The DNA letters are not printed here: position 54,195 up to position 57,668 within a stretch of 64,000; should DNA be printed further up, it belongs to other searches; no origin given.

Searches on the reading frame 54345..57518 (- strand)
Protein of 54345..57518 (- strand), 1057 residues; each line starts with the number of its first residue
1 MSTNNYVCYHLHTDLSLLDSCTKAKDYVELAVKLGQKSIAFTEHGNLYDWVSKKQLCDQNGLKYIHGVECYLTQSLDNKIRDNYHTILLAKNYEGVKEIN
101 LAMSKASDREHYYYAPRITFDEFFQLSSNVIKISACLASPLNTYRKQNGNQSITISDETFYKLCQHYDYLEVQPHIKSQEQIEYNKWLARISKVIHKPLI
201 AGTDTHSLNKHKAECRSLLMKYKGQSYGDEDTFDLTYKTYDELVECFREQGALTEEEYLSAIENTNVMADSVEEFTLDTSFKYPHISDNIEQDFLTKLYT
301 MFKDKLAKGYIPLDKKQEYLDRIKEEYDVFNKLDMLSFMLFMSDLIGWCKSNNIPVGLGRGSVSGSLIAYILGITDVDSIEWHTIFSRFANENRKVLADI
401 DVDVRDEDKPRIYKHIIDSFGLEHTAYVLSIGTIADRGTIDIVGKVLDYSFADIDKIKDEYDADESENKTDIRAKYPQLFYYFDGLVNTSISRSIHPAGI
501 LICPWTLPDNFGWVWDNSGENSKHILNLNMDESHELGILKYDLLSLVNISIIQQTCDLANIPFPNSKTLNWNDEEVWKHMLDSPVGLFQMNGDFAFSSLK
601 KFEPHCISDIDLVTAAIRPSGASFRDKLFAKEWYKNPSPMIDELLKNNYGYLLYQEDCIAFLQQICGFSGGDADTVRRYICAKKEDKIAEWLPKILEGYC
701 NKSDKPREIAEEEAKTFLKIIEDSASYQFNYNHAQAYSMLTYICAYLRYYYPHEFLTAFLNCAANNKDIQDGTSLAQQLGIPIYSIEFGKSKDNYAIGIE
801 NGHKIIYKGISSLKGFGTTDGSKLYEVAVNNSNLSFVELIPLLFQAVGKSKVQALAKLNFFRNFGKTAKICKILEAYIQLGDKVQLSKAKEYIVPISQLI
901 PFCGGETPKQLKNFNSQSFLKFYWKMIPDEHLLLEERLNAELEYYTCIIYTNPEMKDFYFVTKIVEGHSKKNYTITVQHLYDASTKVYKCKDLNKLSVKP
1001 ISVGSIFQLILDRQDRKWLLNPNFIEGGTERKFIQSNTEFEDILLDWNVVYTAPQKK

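Call 9: search_protein_families(library=phrogs, proteins=[window:54345-57518:-])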
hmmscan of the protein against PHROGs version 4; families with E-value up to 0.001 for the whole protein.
window:54345-57518:- (1057 aa): 8 families
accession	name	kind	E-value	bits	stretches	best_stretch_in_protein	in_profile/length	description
phrog_405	-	DNA, RNA and nucleotide metabolism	2.9e-230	768.3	1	2-987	40-1034/1190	DNA polymerase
phrog_11165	-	DNA, RNA and nucleotide metabolism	8.6e-66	223.4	1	315-827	36-574/782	DNA polymerase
phrog_7513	-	unknown function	1.2e-53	183.6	1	4-395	9-449/461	-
phrog_12219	-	DNA, RNA and nucleotide metabolism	2e-33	116.7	1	398-869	2-527/823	DNA polymerase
phrog_21652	-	DNA, RNA and nucleotide metabolism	3.1e-27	96.3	1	357-698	31-427/476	DNA polymerase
phrog_13169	-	DNA, RNA and nucleotide metabolism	9.1e-27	95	1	11-394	8-413/463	DNA polymerase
phrog_11127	-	DNA, RNA and nucleotide metabolism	1.1e-10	42.7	1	278-389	72-169/171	DNA polymerase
phrog_4335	-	unknown function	1.1e-10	42.3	1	710-818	14-119/421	-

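Call 13: search_protein_families(library=pfam, proteins=[window:54345-57518:-])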
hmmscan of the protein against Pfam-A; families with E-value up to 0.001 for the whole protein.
window:54345-57518:- (1057 aa): 3 families
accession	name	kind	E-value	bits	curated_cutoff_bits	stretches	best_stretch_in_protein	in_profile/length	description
PF07733.18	DNA_pol3_alpha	-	8.6e-49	166.9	23.9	1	298-544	3-259/260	Bacterial DNA polymerase III alpha NTPase domain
PF02811.25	PHP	-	2.3e-27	96.8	26.4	1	9-175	2-164/164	PHP domain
PF17657.6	DNA_pol3_finger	-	5e-18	65.4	22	1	550-699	3-162/166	Bacterial DNA polymerase III alpha subunit finger domain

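Call 14: search_dna_similar(query=window:54345-57518:-, collection=phages, mode=protein, max_rows=25)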
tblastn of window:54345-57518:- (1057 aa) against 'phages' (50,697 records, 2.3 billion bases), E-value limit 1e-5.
Records with a match: 1430; places in all: 1435; records where one place covers at least 80% of the query: 217.
Best place of each record, by identity: <60% 1430.
By first word of the organism name: Pseudomonas 301; Mycobacterium 282; Streptomyces 211; Gordonia 132; Bacillus 99; Bacteriophage 55; Staphylococcus 43; Microbacterium 36; Escherichia 31; Lactococcus 22; and 57 more.
By host as written in the record: Mycobacterium smegmatis mc2 155 204; Pseudomonas aeruginosa 118; - 111; Pseudomonas aeruginosa PAO1 86; Streptomyces griseus ATCC 10137 81; Gordonia terrae 3612 65; Streptomyces lividans JI 1326 44; Mycobacterium smegmatis mc#155 37; and 237 more.
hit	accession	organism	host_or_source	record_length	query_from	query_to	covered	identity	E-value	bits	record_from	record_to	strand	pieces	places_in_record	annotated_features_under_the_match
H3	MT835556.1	Bacteriophage sp.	human fecal samples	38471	5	1044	98%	43.4%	0e+0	780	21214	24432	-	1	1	record has no annotation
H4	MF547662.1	Clostridioides phage LIBA6276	Clostridioides difficile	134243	3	915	86%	41.6%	0e+0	678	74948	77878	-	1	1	dnaE: DNA polymerase III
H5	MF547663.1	Clostridioides phage LIBA2945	Clostridioides difficile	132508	3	915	86%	41.6%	0e+0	678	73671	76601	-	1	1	dnaE: DNA polymerase III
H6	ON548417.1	Bacillus phage vB_BanS-Thrax1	Bacillus anthracis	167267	4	883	83%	38.7%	2e-171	564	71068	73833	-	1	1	DNA polymerase III alpha subunit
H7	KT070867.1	Bacillus phage PBC2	Bacillus cereus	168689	4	883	83%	38.7%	2e-171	564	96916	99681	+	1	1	DNA polymerase III alpha subunit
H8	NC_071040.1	Bacillus phage PBC2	Bacillus cereus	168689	4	883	83%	38.7%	2e-171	564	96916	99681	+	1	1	DNA polymerase III alpha subunit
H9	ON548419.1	Bacillus phage vB_BanS-Thrax3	Bacillus anthracis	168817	4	883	83%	38.7%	2e-171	564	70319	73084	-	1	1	DNA polymerase III alpha subunit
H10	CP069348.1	Clostridioides phage pCD1602_4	water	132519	4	927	87%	36.8%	5e-164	542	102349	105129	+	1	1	record has no annotation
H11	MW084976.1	Bacillus phage Kirov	Bacillus cereus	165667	5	883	83%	38.4%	2e-170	561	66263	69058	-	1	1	DNA polymerase III alpha subunit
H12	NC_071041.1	Bacillus phage Kirov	Bacillus cereus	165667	5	883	83%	38.4%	2e-170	561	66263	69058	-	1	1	DNA polymerase III alpha subunit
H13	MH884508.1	Bacillus phage vB_BcoS-136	Bacillus cohnii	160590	1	883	84%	38.0%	1e-169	559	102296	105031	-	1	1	dnaE: DNA polymerase III subunit alpha | putative NHN endonuclease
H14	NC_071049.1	Bacillus phage vB_BcoS-136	Bacillus cohnii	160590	1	883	84%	38.0%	1e-169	559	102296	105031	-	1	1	dnaE: DNA polymerase III subunit alpha | HNH endonuclease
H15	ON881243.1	Bacillus phage PK-3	Bacillus sp.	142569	4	883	83%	37.9%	5e-171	563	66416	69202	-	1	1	PHP domain-containing protein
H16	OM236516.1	Bacillus phage FADO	Bacillus subtilis BEST7003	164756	4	883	83%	37.7%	5e-171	563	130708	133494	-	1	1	DNA polymerase III alpha subunit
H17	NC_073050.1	Bacillus phage FADO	Bacillus subtilis BEST7003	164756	4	883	83%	37.7%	5e-171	563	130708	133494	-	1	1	DNA polymerase III alpha subunit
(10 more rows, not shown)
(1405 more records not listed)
